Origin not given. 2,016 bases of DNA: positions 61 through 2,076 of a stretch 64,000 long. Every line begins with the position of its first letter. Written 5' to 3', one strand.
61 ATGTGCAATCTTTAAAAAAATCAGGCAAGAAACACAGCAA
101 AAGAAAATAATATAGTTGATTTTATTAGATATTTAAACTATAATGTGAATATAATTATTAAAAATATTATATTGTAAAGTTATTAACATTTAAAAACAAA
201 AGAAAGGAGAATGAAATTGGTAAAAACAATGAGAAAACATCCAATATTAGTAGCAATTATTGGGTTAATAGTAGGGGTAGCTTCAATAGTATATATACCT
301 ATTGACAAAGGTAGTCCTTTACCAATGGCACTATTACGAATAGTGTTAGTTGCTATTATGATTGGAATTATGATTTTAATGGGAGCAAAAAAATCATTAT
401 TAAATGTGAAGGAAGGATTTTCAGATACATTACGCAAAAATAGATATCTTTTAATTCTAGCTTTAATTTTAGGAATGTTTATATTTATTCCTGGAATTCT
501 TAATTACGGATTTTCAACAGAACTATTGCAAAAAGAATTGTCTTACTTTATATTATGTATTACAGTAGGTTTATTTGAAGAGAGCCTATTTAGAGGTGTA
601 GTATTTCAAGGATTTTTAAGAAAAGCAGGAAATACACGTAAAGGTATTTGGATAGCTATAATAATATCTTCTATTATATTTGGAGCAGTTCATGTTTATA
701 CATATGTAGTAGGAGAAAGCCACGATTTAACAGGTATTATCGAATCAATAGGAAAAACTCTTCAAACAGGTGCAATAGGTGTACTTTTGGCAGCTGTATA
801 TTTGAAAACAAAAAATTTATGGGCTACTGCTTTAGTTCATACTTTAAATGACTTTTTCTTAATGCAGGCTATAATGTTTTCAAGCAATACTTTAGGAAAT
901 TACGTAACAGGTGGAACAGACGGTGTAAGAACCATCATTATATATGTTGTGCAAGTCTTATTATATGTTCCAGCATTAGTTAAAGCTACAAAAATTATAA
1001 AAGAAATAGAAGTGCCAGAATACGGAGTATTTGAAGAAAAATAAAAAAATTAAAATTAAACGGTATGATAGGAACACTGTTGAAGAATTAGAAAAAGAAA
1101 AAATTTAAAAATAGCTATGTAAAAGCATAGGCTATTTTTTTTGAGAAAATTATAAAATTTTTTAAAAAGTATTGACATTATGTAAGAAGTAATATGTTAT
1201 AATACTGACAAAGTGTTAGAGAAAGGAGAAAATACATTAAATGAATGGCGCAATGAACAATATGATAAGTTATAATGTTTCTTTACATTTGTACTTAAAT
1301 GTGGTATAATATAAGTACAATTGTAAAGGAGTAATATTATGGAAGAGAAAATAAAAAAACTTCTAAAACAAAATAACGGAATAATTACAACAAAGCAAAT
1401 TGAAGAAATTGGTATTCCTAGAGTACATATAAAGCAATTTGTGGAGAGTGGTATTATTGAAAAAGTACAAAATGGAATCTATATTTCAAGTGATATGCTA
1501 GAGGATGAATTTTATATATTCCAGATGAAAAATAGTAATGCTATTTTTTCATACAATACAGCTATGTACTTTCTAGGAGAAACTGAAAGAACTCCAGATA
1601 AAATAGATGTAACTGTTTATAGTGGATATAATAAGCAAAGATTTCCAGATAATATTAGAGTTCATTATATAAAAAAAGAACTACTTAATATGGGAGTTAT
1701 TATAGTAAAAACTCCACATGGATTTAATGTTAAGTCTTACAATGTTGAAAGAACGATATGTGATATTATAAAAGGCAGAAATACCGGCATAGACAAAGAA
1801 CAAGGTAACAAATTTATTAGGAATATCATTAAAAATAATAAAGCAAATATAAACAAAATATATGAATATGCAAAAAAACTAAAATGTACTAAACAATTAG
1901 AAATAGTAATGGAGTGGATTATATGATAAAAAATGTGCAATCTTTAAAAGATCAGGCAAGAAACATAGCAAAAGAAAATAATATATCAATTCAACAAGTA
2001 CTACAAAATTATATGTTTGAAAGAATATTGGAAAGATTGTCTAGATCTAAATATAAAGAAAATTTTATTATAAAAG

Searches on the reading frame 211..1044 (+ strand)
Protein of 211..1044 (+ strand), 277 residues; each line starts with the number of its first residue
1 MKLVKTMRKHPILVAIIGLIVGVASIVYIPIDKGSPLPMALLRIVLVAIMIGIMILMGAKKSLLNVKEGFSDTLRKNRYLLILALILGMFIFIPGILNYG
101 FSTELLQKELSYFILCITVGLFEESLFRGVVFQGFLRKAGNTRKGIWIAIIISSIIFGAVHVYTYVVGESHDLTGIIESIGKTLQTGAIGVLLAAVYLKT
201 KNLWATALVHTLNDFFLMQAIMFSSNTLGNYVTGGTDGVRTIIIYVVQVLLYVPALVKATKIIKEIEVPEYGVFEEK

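Call 33: find_encoding_contigs(protein=window:211-1044:+, flank=10000, max_places=4)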
Protein window:211-1044:+ (277 aa): no gene with exactly this product is on record in the collection.

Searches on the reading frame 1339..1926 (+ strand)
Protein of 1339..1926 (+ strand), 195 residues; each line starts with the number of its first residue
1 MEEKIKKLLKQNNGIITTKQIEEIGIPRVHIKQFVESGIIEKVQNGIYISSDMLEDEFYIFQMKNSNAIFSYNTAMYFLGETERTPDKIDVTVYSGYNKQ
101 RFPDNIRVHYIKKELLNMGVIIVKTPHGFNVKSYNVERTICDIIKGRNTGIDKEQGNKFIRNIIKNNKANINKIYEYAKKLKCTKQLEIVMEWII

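Call 36: find_encoding_contigs(protein=window:1339-1926:+, flank=10000, max_places=6)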
Protein window:1339-1926:+ (195 aa): 9 contigs read that carry it; 6 places shown.
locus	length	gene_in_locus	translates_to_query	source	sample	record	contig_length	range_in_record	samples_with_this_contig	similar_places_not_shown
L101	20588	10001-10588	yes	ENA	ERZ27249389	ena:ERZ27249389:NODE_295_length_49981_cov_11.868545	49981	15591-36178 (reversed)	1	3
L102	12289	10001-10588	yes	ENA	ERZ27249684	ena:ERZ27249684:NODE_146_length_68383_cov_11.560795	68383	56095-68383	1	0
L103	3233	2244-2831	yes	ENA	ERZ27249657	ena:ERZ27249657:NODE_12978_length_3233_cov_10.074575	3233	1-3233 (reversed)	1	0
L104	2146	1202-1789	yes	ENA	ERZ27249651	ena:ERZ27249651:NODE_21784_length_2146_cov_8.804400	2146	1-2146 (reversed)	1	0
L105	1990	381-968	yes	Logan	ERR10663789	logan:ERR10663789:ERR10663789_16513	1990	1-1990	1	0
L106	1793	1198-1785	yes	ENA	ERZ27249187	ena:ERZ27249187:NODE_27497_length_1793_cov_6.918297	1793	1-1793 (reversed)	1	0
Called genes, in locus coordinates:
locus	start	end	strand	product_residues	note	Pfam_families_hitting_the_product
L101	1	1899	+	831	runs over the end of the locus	PF00962:A_deaminase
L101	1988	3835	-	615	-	PF00128:Alpha-amylase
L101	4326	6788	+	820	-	PF13306:LRR_5, PF13855:LRR_8 (faint), PF23952:LRR_EndoS (faint), PF12799:LRR_4 (faint), PF13306:LRR_5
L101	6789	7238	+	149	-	-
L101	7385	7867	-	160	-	PF04893:Yip1 (weak), PF10754:DUF2569 (faint)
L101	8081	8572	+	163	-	PF13238:AAA_18 (weak), PF13671:AAA_33 (weak), PF01202:SKI, PF13207:AAA_17 (weak)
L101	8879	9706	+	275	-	PF02517:Rce1-like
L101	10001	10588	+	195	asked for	PF13338:AbiEi_4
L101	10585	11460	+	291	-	PF08843:AbiEii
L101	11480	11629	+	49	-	PF12682:Flavodoxin_4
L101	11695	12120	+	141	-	PF07883:Cupin_2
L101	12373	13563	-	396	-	PF00171:Aldedh (faint)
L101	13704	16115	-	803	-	-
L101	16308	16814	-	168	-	-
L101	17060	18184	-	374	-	PF00089:Trypsin, PF13365:Trypsin_2, PF13180:PDZ_2, PF00595:PDZ, PF17820:PDZ_6 (weak)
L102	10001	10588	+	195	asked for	PF13338:AbiEi_4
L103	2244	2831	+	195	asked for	PF13338:AbiEi_4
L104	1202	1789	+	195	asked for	PF13338:AbiEi_4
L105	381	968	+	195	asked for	PF13338:AbiEi_4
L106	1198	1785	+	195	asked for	PF13338:AbiEi_4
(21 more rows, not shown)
